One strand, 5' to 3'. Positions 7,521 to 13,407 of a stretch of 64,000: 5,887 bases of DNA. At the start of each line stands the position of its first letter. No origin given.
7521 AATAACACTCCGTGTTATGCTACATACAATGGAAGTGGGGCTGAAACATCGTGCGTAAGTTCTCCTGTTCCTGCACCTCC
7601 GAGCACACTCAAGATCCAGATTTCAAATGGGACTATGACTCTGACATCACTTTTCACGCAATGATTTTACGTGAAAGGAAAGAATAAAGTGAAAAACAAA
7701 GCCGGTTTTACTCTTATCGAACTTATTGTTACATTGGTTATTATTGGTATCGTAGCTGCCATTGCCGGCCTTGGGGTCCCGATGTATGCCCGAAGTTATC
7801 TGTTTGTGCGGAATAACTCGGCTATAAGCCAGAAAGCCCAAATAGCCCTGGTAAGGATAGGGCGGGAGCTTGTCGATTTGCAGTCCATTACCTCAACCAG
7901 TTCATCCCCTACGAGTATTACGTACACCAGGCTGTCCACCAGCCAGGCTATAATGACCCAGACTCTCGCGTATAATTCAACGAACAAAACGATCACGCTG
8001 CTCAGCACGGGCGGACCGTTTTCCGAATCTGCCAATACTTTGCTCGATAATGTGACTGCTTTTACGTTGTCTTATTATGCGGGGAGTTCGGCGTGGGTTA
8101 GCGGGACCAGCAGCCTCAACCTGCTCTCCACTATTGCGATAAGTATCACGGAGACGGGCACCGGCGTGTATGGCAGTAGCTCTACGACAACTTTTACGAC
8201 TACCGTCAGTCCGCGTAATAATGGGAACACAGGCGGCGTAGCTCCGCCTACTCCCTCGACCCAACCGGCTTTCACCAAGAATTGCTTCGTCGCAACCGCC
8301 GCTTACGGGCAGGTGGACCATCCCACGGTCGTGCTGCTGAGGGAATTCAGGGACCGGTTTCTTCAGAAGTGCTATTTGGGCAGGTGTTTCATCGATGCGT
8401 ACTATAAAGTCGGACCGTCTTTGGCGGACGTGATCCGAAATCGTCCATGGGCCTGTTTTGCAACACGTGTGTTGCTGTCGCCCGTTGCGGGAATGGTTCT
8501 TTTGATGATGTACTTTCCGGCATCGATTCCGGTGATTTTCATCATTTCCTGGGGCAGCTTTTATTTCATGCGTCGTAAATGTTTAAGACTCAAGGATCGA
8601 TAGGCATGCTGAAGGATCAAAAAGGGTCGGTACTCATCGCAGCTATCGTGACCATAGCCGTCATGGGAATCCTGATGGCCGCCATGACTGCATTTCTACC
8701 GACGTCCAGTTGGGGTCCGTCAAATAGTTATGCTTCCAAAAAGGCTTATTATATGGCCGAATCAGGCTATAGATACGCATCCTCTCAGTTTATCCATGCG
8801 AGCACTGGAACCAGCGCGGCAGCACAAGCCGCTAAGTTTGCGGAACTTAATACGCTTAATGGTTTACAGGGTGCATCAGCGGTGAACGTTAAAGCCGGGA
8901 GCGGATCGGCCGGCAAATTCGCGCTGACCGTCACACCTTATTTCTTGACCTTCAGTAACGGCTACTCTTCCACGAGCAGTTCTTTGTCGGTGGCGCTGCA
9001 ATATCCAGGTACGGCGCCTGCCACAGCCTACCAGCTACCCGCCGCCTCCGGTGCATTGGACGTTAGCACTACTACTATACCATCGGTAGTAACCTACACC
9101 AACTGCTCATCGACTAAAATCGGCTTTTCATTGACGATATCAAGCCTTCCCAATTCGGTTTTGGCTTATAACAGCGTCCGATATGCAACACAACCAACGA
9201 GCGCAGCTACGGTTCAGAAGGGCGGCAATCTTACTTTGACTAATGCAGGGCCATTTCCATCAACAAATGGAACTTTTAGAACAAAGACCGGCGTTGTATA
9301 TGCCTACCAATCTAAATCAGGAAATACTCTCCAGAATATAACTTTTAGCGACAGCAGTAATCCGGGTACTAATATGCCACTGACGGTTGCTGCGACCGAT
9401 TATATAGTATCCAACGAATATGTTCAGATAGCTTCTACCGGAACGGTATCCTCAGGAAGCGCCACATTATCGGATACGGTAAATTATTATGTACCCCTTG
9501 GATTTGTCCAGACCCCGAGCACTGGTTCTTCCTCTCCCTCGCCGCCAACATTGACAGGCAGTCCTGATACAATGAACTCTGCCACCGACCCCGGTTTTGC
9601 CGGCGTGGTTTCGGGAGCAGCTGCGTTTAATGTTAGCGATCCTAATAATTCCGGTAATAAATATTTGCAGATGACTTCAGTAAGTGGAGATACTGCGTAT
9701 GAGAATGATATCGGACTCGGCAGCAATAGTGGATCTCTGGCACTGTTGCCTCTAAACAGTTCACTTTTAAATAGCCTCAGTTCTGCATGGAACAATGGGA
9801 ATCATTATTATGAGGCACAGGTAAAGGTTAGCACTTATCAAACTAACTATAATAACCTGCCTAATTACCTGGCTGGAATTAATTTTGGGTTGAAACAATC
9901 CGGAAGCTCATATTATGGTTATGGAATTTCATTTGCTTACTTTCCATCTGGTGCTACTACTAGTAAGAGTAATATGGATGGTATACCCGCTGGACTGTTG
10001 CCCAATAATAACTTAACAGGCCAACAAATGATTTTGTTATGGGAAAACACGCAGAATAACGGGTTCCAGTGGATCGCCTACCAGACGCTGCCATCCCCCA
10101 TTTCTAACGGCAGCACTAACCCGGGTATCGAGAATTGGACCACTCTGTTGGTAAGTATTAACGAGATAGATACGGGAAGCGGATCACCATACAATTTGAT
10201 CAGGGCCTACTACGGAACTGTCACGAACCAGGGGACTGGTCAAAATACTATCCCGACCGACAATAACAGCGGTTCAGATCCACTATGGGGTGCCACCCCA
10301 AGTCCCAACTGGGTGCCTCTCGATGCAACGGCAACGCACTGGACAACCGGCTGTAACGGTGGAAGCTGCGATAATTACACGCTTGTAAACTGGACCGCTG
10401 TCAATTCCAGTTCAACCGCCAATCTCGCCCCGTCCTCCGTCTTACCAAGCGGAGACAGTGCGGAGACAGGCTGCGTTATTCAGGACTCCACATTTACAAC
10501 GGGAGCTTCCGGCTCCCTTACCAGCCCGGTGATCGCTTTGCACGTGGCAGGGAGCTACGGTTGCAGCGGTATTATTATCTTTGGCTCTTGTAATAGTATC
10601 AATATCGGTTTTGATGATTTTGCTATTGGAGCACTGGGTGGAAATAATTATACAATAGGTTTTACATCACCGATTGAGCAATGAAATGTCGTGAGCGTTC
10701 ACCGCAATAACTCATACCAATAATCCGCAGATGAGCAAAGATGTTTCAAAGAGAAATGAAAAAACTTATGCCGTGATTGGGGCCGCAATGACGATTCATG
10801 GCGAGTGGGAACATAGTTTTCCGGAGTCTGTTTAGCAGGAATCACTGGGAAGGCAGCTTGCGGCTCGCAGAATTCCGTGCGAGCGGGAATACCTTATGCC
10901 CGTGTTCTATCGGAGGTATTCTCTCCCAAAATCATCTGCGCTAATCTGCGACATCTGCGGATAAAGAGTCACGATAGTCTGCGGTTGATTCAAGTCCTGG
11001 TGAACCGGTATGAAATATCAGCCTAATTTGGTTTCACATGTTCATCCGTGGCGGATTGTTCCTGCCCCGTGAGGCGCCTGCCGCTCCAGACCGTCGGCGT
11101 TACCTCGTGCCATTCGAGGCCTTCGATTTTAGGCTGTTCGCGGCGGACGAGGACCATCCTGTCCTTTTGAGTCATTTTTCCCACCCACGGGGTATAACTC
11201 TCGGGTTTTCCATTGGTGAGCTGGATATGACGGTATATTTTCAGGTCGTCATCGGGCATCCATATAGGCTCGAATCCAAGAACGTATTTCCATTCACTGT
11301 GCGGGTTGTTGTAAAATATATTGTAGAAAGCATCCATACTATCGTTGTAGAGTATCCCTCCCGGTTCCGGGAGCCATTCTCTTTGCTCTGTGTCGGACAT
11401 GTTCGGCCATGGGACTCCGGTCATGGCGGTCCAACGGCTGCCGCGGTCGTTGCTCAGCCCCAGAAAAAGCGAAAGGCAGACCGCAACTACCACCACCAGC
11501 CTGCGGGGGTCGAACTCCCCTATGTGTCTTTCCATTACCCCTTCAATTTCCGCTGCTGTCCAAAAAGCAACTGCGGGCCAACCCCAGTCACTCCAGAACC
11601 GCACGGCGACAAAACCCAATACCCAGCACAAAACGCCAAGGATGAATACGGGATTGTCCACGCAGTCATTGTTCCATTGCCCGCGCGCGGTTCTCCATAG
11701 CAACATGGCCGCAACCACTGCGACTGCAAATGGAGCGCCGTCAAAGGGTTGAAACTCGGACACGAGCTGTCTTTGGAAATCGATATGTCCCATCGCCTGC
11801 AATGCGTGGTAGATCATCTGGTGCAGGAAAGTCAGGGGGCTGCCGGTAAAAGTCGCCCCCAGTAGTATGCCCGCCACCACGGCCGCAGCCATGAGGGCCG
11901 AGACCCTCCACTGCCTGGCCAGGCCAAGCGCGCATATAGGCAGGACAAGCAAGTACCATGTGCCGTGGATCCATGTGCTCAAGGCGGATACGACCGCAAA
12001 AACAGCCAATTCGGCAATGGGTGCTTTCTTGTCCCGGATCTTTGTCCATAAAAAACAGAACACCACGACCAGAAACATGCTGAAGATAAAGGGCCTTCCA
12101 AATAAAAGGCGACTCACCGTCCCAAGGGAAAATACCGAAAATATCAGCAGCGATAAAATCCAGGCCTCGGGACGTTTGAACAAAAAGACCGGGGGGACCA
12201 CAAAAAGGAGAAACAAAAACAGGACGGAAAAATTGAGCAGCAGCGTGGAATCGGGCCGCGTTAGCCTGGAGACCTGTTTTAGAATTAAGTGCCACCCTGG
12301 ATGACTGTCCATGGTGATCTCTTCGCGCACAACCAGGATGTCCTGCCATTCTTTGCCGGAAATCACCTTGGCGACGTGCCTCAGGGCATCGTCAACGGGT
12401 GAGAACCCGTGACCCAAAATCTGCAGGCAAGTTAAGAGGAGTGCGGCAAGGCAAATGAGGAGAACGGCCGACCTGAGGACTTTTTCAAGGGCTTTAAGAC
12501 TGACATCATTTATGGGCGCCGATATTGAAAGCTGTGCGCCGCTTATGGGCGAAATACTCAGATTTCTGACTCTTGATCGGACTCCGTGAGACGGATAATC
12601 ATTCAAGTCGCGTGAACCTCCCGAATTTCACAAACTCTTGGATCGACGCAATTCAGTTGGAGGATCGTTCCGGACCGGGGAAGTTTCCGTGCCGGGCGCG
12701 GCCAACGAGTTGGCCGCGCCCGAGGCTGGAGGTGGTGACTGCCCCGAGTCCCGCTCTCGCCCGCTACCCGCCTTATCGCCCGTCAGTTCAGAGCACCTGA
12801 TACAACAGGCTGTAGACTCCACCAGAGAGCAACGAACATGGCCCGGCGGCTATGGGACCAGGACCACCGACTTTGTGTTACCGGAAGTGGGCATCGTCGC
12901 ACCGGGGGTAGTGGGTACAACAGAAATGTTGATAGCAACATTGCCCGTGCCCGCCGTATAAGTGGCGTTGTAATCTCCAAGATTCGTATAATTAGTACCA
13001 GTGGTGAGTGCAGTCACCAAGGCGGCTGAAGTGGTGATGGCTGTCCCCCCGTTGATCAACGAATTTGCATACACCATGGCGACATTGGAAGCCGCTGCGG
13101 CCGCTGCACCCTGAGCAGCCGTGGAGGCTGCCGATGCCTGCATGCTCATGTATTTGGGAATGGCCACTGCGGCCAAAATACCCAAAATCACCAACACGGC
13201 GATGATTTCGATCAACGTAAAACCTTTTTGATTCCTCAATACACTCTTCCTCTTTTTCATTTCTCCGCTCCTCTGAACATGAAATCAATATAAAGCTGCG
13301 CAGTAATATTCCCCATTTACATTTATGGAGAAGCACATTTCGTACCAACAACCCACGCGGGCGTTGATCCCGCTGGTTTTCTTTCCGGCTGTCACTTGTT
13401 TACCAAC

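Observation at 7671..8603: Minor pilin fused to a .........-type C-terminal membrane domain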

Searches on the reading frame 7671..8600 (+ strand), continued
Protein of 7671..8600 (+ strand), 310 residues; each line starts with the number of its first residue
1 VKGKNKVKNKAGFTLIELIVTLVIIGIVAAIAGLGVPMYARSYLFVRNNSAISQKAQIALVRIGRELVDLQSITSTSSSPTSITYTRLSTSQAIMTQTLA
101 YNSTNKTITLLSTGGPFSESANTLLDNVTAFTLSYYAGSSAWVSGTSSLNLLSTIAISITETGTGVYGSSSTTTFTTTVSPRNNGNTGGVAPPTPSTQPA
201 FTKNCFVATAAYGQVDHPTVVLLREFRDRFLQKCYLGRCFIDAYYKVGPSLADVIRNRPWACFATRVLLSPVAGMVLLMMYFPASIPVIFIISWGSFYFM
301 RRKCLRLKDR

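Call 93: find_encoding_contigs(protein=P0056, flank=4000, max_places=1)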
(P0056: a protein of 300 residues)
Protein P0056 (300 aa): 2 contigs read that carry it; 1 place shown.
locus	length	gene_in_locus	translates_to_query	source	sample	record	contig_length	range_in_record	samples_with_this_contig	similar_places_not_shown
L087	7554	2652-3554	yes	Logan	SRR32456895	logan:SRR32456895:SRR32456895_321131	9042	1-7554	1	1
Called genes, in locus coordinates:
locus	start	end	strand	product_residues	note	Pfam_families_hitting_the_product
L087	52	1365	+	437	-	PF00158:Sigma54_activat, PF14532:Sigma54_activ_2, PF07728:AAA_5 (weak), PF25601:AAA_lid_14, PF02954:HTH_8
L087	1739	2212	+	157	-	PF07963:N_methyl (weak), PF12019:GspH (weak)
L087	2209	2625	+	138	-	PF07963:N_methyl (weak)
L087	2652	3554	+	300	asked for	PF07963:N_methyl (weak)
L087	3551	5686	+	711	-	-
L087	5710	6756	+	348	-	PF07884:VKOR (weak)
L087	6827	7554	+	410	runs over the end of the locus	PF00437:T2SSE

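Call 94: find_encoding_contigs(protein=P0036, flank=4000, max_places=1)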
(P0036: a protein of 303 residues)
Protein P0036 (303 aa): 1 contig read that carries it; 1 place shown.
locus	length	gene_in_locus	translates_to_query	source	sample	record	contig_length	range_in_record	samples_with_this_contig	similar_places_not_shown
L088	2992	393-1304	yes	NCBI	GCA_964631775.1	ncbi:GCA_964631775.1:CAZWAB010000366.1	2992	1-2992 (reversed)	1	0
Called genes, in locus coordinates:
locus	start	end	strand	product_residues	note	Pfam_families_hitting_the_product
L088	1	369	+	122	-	?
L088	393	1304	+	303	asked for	PF07963:N_methyl (weak)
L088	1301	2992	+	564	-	?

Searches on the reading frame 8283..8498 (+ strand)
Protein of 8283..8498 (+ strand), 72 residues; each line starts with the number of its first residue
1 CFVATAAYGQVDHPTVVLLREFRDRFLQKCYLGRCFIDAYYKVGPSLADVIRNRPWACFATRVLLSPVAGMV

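Call 79: find_homologous_proteins(query=A3, max_evalue=0.00001)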
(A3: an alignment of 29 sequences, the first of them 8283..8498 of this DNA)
Query A3 (29 sequences) (72 aa, profile of the alignment): 130 proteins with E <= 0.00001 among 494 candidates; the best 120 are listed.
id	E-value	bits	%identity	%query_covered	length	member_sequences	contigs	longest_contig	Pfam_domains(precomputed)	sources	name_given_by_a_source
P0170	5.1e-27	111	51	94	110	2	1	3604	-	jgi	jgi:hypothetical protein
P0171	5.6e-27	111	50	94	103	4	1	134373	-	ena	-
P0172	6.9e-27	111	49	94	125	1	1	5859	-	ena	-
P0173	1.3e-26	110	49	94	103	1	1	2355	-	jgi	jgi:hypothetical protein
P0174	1.7e-26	110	50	94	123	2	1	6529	-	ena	-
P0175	1.8e-26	110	49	100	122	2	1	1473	-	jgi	jgi:hypothetical protein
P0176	1.8e-26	110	51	99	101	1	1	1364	-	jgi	jgi:hypothetical protein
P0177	1.9e-26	110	44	94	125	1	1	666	-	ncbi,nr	ncbi:MAG: hypothetical protein N2999_08280, partial [Proteobacteria bacterium]|nr:hypothetical prote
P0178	2.1e-26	109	54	94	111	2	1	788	-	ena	-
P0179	3.3e-26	109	47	94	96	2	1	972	-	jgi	jgi:hypothetical protein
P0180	3.7e-26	109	46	94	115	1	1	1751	-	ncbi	ncbi:MAG: CFI-box-CTERM domain-containing protein, partial [Thermodesulfobacteriota bacterium]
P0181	3.9e-26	109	44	100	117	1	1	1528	-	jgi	jgi:H+/Cl- antiporter ClcA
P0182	5.3e-26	108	42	96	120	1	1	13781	-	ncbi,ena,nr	ncbi:MAG TPA: hypothetical protein DCR39_02015 [Nitrospiraceae bacterium]|nr:hypothetical protein [N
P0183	8.1e-26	108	54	94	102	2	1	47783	-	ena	-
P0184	1.0e-25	107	51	94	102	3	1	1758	-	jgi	jgi:hypothetical protein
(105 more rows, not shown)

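Call 87: search_solved_structures(query=A3, max_evalue=10)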
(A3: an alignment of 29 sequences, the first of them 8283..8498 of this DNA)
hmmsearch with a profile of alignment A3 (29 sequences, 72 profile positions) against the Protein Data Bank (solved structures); distinct sequences matched with E-value up to 10: 0.

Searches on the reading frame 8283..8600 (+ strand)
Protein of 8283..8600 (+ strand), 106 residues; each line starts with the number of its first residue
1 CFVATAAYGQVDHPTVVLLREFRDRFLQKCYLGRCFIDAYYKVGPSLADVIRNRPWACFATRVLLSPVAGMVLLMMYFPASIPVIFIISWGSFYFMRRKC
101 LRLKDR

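Call 3: search_protein_families(library=ncbifam, proteins=[window:8283-8600:+], max_evalue=1)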
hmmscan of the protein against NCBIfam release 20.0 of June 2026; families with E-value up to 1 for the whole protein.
window:8283-8600:+ (106 aa): 1 family
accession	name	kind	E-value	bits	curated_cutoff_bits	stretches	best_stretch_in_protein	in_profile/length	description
NF041770.1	CFI_box_CTERM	domain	9.1e-24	83.1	40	1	1-68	1-68/69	CFI-box-CTERM domain-containing protein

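Call 4: search_protein_families(library=pfam, proteins=[window:8283-8600:+], max_evalue=1)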
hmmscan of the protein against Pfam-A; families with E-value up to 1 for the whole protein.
window:8283-8600:+ (106 aa): 1 family
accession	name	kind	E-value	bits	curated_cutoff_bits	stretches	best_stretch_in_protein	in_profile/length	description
PF14017.11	DUF4233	-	0.075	13.8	27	1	52-102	53-103/107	Protein of unknown function (DUF4233)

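Call 18: find_homologous_proteins(query=window:8283-8600:+, max_evalue=0.001)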
Query window:8283-8600:+: 3 candidates shared short words with the query, none scored E <= 0.001.

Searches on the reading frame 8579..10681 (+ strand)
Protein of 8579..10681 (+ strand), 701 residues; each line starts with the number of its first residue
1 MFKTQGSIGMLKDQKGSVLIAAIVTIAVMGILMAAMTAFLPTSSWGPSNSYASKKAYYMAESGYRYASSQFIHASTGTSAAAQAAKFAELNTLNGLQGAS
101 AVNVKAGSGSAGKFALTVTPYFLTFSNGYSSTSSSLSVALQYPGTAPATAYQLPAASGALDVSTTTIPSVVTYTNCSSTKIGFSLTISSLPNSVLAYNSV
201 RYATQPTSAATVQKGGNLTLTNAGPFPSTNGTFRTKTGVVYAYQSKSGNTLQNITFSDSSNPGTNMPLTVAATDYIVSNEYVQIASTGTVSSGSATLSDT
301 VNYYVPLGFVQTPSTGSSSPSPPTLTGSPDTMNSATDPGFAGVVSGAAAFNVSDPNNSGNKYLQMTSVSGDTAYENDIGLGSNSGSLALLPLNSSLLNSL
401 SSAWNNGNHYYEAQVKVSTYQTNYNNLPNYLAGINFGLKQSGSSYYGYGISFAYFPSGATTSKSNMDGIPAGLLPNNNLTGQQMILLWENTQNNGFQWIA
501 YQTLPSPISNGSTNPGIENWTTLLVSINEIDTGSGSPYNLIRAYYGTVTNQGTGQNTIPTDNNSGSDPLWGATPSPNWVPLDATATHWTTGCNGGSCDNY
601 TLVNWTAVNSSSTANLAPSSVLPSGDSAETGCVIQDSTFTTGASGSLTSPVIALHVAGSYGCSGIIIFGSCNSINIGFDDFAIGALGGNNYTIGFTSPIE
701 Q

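Call 3: search_protein_families(library=ncbifam, proteins=[window:8579-10681:+], max_evalue=1)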
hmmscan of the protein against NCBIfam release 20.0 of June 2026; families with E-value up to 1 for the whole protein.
window:8579-10681:+ (701 aa): 1 family
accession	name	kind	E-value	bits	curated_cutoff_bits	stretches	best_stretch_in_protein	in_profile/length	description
NF037980.1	T2SS_GspK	equivalog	0.093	12.2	130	1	14-74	1-61/307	type II secretion system minor pseudopilin GspK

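Call 4: search_protein_families(library=pfam, proteins=[window:8579-10681:+], max_evalue=1)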
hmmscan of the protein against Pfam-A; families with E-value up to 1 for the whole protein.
window:8579-10681:+ (701 aa): 0 families

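Call 58: search_protein_families(library=pfam, proteins=[window:8606-10681:+], max_evalue=1)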
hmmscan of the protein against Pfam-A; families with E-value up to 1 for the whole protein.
window:8606-10681:+ (692 aa): 0 families

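Call 76: search_protein_families(library=ncbifam, proteins=[window:8606-10681:+], max_evalue=10)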
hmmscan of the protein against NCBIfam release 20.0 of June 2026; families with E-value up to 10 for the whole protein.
window:8606-10681:+ (692 aa): 1 family
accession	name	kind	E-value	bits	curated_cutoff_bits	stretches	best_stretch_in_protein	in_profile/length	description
NF037980.1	T2SS_GspK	equivalog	0.092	12.3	130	1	5-65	1-61/307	type II secretion system minor pseudopilin GspK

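Call 89: search_protein_families(library=pfam, alignment_id=A4, max_evalue=0.01)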
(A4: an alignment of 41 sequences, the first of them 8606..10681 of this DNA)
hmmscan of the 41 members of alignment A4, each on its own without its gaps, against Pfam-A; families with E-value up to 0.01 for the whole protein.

A. member 1, window:8606-10681:+ (692 aa): 0 families

B. families by the number of members that match (of 41 scanned): 8 families
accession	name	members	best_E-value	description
PF07963.17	N_methyl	39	2.8e-08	Prokaryotic N-terminal methylation motif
PF20773.4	InhA-like_MAM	4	7e-07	Immune inhibitor A-like, MAM domain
PF21471.3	Reelin_subrepeat-B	4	1.7e-06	Reelin subrepeat B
PF20176.3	DUF6541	2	0.0016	Family of unknown function (DUF6541)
PF14221.11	DUF4330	2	0.0069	Domain of unknown function (DUF4330)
PF14341.11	PilX_N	1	0.0013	PilX N-terminal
PF11992.13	TgpA_N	1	0.0026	TgpA N-terminal domain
PF00499.25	Oxidored_q3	1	0.0028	NADH-ubiquinone/plastoquinone oxidoreductase chain 6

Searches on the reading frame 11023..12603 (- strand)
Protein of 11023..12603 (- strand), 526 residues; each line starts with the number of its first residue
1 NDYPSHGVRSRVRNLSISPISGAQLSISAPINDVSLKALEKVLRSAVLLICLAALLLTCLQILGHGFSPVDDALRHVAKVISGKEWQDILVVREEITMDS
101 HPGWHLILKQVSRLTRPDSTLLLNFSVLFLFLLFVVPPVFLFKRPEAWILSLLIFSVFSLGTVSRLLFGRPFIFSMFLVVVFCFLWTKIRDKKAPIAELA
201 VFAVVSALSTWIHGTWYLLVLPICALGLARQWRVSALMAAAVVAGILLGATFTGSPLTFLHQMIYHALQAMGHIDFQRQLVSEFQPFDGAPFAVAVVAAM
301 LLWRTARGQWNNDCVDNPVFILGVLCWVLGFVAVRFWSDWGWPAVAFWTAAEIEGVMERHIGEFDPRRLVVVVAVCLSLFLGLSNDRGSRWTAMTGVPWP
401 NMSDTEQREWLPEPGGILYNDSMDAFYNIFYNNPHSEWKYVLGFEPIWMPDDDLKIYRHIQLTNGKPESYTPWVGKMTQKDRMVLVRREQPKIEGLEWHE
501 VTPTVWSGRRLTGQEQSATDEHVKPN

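Call 9: search_protein_families(library=pfam, proteins=[window:11023-12603:-], max_evalue=0.01)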
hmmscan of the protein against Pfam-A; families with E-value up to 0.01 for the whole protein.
window:11023-12603:- (526 aa): 0 families

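Call 14: search_protein_families(library=ncbifam, proteins=[window:11023-12603:-], max_evalue=0.01)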
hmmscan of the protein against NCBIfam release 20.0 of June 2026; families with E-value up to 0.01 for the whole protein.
window:11023-12603:- (526 aa): 0 families

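Call 86: search_solved_structures(query=window:11023-12603:-, max_evalue=1)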
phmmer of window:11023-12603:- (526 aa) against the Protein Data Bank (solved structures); distinct sequences matched with E-value up to 1: 0.

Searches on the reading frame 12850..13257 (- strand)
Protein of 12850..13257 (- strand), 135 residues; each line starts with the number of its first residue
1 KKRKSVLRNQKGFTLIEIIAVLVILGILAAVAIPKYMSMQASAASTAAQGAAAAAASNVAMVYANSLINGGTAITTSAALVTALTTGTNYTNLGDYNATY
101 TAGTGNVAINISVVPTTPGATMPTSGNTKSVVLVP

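Call 9: search_protein_families(library=pfam, proteins=[window:12850-13257:-], max_evalue=0.01)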
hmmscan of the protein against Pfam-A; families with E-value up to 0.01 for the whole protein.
window:12850-13257:- (135 aa): 1 family
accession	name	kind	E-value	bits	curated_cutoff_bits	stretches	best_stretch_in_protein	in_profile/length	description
PF07963.17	N_methyl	-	9.5e-10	38.1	21.2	1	8-33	2-27/27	Prokaryotic N-terminal methylation motif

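Call 14: search_protein_families(library=ncbifam, proteins=[window:12850-13257:-], max_evalue=0.01)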
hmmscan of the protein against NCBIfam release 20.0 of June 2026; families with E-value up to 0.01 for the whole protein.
window:12850-13257:- (135 aa): 8 families
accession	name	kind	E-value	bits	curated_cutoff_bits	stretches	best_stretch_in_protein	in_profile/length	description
TIGR01710.1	typeII_sec_gspG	equivalog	1.4e-10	41.4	88.85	1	11-59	1-49/134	type II secretion system major pseudopilin GspG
TIGR02532.1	IV_pilin_GFxxxE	domain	4.3e-09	35.8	16.3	1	10-33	1-24/24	prepilin-type N-terminal cleavage/methylation domain-containing protein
NF041775.1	typeIV_PilA_Myxo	equivalog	5.3e-08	33.1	400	1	10-49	10-49/214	type IV pilin protein PilA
TIGR01708.2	typeII_sec_gspH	equivalog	1.7e-07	31.4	80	1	10-70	1-58/169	type II secretion system minor pseudopilin GspH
NF007862.0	PRK10574.1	equivalog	3e-07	30.7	138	1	8-47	2-41/145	prepilin peptidase-dependent pilin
NF040999.1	pilin_ComGC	equivalog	2e-06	27.9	75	1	10-53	1-44/84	competence type IV pilus major pilin ComGC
NF041013.1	T4P_ComGE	equivalog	2.1e-06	27.7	49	1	9-74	2-67/83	competence type IV pilus minor pilin ComGE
NF007800.0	PRK10506.1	equivalog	0.00042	20.2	158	1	5-42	3-40/163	prepilin peptidase-dependent protein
